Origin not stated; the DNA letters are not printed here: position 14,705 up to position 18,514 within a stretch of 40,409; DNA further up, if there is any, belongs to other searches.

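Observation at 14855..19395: Candidate three-gene defence module: ORF6N protein, JAB-less RadC-N HhH protein and Type IIG nuclease-methyltransferase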

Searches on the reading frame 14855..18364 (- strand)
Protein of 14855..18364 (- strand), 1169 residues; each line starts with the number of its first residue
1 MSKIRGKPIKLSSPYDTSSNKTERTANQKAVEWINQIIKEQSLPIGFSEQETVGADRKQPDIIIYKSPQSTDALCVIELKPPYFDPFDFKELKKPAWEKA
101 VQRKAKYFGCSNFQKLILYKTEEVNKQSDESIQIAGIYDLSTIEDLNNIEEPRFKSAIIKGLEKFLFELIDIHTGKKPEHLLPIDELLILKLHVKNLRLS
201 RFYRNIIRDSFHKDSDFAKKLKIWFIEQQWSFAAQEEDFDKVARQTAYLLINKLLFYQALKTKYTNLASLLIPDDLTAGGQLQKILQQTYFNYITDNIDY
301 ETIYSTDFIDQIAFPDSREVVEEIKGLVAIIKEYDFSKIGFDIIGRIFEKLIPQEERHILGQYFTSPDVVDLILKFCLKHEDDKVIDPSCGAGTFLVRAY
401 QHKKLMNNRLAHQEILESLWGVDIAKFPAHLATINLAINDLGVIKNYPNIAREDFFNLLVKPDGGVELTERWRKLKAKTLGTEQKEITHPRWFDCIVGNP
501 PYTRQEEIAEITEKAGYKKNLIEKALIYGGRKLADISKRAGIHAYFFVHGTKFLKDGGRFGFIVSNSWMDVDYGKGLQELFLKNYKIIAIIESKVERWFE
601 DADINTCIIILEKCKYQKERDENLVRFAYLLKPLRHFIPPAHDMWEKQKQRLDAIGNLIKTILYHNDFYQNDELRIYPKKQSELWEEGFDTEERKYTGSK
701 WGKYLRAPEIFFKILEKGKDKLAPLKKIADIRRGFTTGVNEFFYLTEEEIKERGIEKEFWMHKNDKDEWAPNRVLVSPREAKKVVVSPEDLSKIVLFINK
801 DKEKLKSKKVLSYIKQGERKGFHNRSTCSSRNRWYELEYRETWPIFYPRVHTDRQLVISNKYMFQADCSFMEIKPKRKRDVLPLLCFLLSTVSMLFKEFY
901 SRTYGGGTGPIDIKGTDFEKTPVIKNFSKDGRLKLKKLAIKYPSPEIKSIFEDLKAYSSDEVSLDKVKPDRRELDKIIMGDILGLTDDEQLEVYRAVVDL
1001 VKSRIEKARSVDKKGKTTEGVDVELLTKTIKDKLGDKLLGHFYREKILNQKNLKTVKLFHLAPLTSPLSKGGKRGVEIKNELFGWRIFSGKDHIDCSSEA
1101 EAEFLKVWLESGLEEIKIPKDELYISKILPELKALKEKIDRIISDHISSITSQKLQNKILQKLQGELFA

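Call 4: search_protein_families(library=pfam, proteins=[window:14855-18364:-], max_evalue=0.01)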
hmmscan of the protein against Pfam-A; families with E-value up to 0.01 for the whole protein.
window:14855-18364:- (1169 aa): 5 families
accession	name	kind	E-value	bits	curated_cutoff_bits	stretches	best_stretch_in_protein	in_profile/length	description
PF07669.17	Eco57I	-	3.6e-22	79.7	25.3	1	418-599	2-171/171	Eco57I restriction-modification methylase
PF02384.22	N6_Mtase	-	1.4e-21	77.6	20.4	1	342-618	4-237/311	N-6 DNA Methylase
PF20473.4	MmeI_Mtase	-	2.9e-09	36.9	27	1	381-518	19-160/259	MmeI, DNA-methyltransferase domain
PF22837.1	M_Eco57I_C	-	4.5e-06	26.7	27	1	725-908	31-209/283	Type II methyltransferase M.Eco57I, C-terminal domain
PF01170.24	UPF0020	-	0.0023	18.1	22.3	0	374-504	21-133/197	RMKL-like, methyltransferase domain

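Call 5: search_protein_families(library=padloc, proteins=[window:14855-18364:-], max_evalue=0.01)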
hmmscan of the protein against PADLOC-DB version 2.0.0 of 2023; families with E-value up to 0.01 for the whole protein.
window:14855-18364:- (1169 aa): 55 families (the best 25 are shown)
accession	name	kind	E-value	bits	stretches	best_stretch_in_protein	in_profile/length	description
PDLC03606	REase_MTase_IIG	-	9.1e-52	174.3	1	57-926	50-861/935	Type IIG restriction enzyme-methyltransferase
PDLC03267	MTase_II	-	2.2e-46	156.9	2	356-618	9-222/539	Type II methyltransferase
PDLC03366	MTase_II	-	6e-29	99.2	3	493-631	108-237/568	Type II methyltransferase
PDLC04134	mad2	-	4.7e-23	79.8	1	322-619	232-451/492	mads_2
PDLC03612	REase_MTase_IIG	-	6.1e-21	72.3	1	493-621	807-922/1247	Type IIG restriction enzyme-methyltransferase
PDLC03335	MTase_II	-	1.6e-20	71.3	1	283-618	24-309/607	Type II methyltransferase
PDLC03021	MTase_I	-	3.5e-19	67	2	277-442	77-251/491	Type I methyltransferase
PDLC03630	REase_MTase_IIG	-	2.6e-18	63.3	2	232-441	231-473/1100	Type IIG restriction enzyme-methyltransferase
PDLC03222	MTase_II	-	2.1e-17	60.9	1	495-611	227-336/602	Type II methyltransferase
PDLC03248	MTase_II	-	2.4e-17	60.9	2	492-752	85-304/521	Type II methyltransferase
PDLC03313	MTase_II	-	5.5e-17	59.5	1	346-613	8-253/563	Type II methyltransferase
PDLC03318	MTase_II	-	9.7e-17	58.6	2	327-408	310-393/723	Type II methyltransferase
PDLC03604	REase_MTase_IIG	-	2.9e-16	56.7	1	485-616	527-650/1011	Type IIG restriction enzyme-methyltransferase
PDLC03331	MTase_II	-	3.4e-16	57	1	721-909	290-476/541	Type II methyltransferase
PDLC03301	MTase_II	-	2.8e-15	53.9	2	722-916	337-529/604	Type II methyltransferase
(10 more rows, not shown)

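Call 6: search_protein_families(library=ncbifam, proteins=[window:14855-18364:-], max_evalue=0.01)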
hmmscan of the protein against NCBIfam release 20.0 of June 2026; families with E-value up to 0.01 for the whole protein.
window:14855-18364:- (1169 aa): 5 families
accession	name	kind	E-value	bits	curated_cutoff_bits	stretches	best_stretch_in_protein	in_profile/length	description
NF047738.1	antiphage_MADS2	equivalog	3.8e-19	68.4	720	1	328-621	278-574/654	methylation-associated defense system DNA methyltransferase MAD2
TIGR02987.1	met_A_Alw26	exception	8.3e-10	38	353.5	1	361-614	4-246/523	Alw26I/Eco31I/Esp3I family type II restriction adenine-specific DNA-methyltransferase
NF033451.1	BREX_2_MTaseX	equivalog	4.1e-07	28.1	400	1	382-593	224-450/1185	BREX-2 system adenine-specific DNA-methyltransferase PglX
NF033452.1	BREX_1_MTaseX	exception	3.5e-06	25.1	500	1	485-621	501-624/1210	BREX-1 system adenine-specific DNA-methyltransferase PglX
TIGR03534.1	RF_mod_PrmC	equivalog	0.0031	17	199.1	0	369-514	76-178/253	peptide chain release factor N(5)-glutamine methyltransferase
